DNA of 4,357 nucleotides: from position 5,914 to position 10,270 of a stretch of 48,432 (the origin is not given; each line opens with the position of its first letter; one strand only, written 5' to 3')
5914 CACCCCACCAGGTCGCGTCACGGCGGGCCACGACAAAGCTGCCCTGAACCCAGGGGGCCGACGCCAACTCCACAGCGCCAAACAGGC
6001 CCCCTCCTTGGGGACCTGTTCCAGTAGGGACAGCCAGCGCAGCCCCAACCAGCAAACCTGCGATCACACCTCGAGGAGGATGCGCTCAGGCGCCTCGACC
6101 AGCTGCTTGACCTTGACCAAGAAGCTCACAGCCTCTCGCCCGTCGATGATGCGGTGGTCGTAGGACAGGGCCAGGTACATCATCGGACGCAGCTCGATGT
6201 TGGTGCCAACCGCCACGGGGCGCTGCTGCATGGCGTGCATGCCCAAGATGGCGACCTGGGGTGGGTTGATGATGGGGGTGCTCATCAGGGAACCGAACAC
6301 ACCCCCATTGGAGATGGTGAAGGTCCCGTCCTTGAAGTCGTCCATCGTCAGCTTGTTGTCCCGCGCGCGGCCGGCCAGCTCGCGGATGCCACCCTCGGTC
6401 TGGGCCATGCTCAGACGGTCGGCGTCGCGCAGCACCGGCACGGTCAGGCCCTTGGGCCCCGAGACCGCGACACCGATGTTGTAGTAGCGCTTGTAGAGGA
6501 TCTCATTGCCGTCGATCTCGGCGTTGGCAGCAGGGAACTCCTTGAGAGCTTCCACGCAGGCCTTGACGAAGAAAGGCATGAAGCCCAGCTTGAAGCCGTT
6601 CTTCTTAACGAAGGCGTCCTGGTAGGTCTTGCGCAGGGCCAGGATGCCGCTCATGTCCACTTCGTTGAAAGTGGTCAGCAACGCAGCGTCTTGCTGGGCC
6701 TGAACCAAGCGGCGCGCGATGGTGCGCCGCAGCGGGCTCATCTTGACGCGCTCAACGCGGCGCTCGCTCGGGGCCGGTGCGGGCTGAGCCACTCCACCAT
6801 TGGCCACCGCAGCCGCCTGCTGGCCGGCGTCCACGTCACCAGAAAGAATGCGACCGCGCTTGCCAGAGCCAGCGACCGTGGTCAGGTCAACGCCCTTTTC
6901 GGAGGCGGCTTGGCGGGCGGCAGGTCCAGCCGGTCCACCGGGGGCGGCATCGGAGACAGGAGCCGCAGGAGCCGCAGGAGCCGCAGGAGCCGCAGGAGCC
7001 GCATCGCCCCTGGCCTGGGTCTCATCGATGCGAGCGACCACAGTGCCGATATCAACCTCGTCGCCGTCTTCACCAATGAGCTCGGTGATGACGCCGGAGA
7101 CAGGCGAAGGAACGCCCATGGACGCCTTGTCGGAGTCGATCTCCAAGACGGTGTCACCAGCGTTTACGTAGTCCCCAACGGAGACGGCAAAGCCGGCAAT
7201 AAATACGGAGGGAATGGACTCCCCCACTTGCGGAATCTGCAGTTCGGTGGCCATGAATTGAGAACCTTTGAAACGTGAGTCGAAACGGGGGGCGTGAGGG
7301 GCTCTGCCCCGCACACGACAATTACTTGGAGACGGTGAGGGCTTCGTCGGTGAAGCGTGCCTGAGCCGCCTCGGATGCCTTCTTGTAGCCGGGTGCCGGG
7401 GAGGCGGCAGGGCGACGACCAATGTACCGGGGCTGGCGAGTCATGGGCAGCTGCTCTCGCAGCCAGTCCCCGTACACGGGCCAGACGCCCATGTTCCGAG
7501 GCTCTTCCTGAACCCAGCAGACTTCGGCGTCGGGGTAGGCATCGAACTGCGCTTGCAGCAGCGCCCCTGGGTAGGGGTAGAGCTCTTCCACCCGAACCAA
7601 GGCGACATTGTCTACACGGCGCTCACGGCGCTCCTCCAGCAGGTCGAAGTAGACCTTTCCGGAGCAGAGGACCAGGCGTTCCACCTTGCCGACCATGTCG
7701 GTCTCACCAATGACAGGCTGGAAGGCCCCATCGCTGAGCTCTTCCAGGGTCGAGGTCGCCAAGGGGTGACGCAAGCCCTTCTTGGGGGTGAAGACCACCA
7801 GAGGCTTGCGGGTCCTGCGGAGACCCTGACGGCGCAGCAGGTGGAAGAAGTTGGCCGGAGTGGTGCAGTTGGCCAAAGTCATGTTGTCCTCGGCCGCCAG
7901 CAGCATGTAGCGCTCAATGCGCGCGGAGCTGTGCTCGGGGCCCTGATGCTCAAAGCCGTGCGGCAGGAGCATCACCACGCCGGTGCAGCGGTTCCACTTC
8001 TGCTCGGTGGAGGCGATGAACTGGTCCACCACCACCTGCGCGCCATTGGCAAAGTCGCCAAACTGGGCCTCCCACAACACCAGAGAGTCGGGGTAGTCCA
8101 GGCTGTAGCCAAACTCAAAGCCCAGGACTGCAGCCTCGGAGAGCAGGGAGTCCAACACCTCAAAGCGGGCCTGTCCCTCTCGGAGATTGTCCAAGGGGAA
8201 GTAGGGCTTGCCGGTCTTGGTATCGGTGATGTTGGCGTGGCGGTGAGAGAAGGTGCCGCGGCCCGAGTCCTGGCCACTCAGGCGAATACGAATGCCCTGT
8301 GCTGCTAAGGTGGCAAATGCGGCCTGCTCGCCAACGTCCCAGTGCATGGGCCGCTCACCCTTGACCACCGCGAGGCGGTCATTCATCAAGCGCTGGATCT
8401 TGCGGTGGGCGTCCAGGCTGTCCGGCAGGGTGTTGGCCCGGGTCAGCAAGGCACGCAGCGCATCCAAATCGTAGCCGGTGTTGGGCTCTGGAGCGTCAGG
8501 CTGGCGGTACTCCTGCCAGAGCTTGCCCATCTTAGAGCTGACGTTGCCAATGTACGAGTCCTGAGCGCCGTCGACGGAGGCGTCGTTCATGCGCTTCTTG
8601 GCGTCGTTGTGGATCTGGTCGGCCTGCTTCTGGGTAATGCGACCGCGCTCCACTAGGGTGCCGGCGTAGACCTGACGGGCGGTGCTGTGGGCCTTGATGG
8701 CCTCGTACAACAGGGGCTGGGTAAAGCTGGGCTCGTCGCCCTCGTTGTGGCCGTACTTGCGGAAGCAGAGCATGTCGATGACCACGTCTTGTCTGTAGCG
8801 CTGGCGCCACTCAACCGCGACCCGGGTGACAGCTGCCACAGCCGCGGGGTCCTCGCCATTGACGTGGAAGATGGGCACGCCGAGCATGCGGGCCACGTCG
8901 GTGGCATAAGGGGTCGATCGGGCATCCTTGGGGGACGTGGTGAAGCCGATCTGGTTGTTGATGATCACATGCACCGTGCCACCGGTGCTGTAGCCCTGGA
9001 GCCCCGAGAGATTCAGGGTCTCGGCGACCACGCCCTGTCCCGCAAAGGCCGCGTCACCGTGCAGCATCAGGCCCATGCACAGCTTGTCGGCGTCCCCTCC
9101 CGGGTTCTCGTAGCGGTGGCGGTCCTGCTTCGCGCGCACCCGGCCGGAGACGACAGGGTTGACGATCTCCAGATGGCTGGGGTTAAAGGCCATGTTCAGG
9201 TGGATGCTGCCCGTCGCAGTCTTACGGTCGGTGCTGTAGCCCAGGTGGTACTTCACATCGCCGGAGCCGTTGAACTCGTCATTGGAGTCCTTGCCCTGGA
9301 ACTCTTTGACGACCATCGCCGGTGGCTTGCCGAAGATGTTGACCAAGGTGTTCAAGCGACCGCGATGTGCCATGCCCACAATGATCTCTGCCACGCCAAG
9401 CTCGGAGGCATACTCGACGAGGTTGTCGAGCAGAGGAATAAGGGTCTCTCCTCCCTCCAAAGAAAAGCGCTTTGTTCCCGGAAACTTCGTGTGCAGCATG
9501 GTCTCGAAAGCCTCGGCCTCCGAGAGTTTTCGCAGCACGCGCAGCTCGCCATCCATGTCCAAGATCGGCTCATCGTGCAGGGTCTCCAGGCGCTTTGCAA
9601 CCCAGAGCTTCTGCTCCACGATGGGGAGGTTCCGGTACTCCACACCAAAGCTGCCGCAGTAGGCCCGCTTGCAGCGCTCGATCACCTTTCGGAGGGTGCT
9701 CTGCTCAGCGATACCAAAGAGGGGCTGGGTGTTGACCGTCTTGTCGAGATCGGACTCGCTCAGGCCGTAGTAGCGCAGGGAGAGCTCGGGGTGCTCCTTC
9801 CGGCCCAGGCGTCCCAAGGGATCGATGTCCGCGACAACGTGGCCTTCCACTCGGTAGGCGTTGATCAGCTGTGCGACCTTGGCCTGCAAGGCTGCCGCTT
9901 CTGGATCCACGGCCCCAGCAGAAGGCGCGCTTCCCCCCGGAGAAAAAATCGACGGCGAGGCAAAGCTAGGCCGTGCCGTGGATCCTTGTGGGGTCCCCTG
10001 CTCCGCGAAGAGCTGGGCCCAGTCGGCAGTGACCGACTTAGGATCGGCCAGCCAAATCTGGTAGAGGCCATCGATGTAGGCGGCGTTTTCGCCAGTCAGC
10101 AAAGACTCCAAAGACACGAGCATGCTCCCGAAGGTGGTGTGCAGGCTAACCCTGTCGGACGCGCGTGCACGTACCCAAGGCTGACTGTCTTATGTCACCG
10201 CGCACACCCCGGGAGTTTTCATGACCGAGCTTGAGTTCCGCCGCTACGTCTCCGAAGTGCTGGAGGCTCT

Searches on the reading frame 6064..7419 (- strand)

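Call 65: search_protein_families(library=pfam, proteins=[window:6064-7419:-], max_evalue=0.00001)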
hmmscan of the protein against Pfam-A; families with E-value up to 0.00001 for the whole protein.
window:6064-7419:- (451 aa): 3 families
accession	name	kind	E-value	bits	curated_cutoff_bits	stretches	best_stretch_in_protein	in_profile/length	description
PF00198.28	2-oxoacid_dh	-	1.3e-83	280.5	23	1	221-449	3-232/232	2-oxoacid dehydrogenases acyltransferase (catalytic domain)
PF00364.28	Biotin_lipoyl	-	9.9e-19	67.4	22.1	1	59-131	2-73/73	Biotin-requiring enzyme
PF02817.22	E3_binding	-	7.9e-12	45.6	23.7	1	164-196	3-35/36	e3 binding domain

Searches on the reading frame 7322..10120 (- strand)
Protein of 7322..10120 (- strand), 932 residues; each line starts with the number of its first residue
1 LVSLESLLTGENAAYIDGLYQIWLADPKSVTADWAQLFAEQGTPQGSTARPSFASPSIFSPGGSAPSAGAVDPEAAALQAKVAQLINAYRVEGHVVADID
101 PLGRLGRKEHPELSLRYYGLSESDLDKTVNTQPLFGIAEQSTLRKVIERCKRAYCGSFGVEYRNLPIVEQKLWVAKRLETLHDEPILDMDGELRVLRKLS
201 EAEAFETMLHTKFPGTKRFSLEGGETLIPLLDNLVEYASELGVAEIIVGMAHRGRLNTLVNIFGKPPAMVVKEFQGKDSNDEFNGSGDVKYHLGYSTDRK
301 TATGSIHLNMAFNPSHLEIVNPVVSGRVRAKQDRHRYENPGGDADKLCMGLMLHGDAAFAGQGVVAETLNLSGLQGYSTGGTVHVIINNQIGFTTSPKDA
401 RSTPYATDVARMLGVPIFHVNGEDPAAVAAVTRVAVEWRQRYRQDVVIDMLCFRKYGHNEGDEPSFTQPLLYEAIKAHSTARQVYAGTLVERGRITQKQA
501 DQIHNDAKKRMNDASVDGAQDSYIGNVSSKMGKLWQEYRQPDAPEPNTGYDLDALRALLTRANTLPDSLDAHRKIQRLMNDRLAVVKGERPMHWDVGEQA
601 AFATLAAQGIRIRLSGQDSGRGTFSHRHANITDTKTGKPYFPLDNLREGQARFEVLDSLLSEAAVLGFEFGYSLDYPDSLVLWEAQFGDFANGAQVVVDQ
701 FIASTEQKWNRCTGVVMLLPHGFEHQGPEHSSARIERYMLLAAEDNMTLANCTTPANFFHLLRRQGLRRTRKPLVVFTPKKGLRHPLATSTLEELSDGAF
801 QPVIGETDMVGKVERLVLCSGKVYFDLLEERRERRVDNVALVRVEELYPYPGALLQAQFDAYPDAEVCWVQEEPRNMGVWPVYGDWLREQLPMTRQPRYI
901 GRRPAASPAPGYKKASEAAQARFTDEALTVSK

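Call 50: list_cluster_members(proteins=[window:7322-10120:-, window:11492-12697:+, window:12697-13803:+, P0039])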
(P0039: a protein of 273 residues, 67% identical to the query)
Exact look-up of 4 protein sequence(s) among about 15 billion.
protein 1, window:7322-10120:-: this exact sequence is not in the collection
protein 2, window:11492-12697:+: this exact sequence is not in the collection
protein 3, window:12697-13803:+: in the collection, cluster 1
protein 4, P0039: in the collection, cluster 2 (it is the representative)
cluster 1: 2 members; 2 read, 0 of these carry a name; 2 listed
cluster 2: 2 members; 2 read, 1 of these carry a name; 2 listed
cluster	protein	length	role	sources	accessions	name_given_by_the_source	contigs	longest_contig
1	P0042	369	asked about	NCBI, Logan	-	-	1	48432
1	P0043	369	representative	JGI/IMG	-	-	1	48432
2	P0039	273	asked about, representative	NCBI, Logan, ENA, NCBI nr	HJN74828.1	MAG TPA: hypothetical protein QGF58_12920 [Myxococcota bacterium] | hypothetical protein [Myxococcota bacterium]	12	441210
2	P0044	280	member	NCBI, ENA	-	-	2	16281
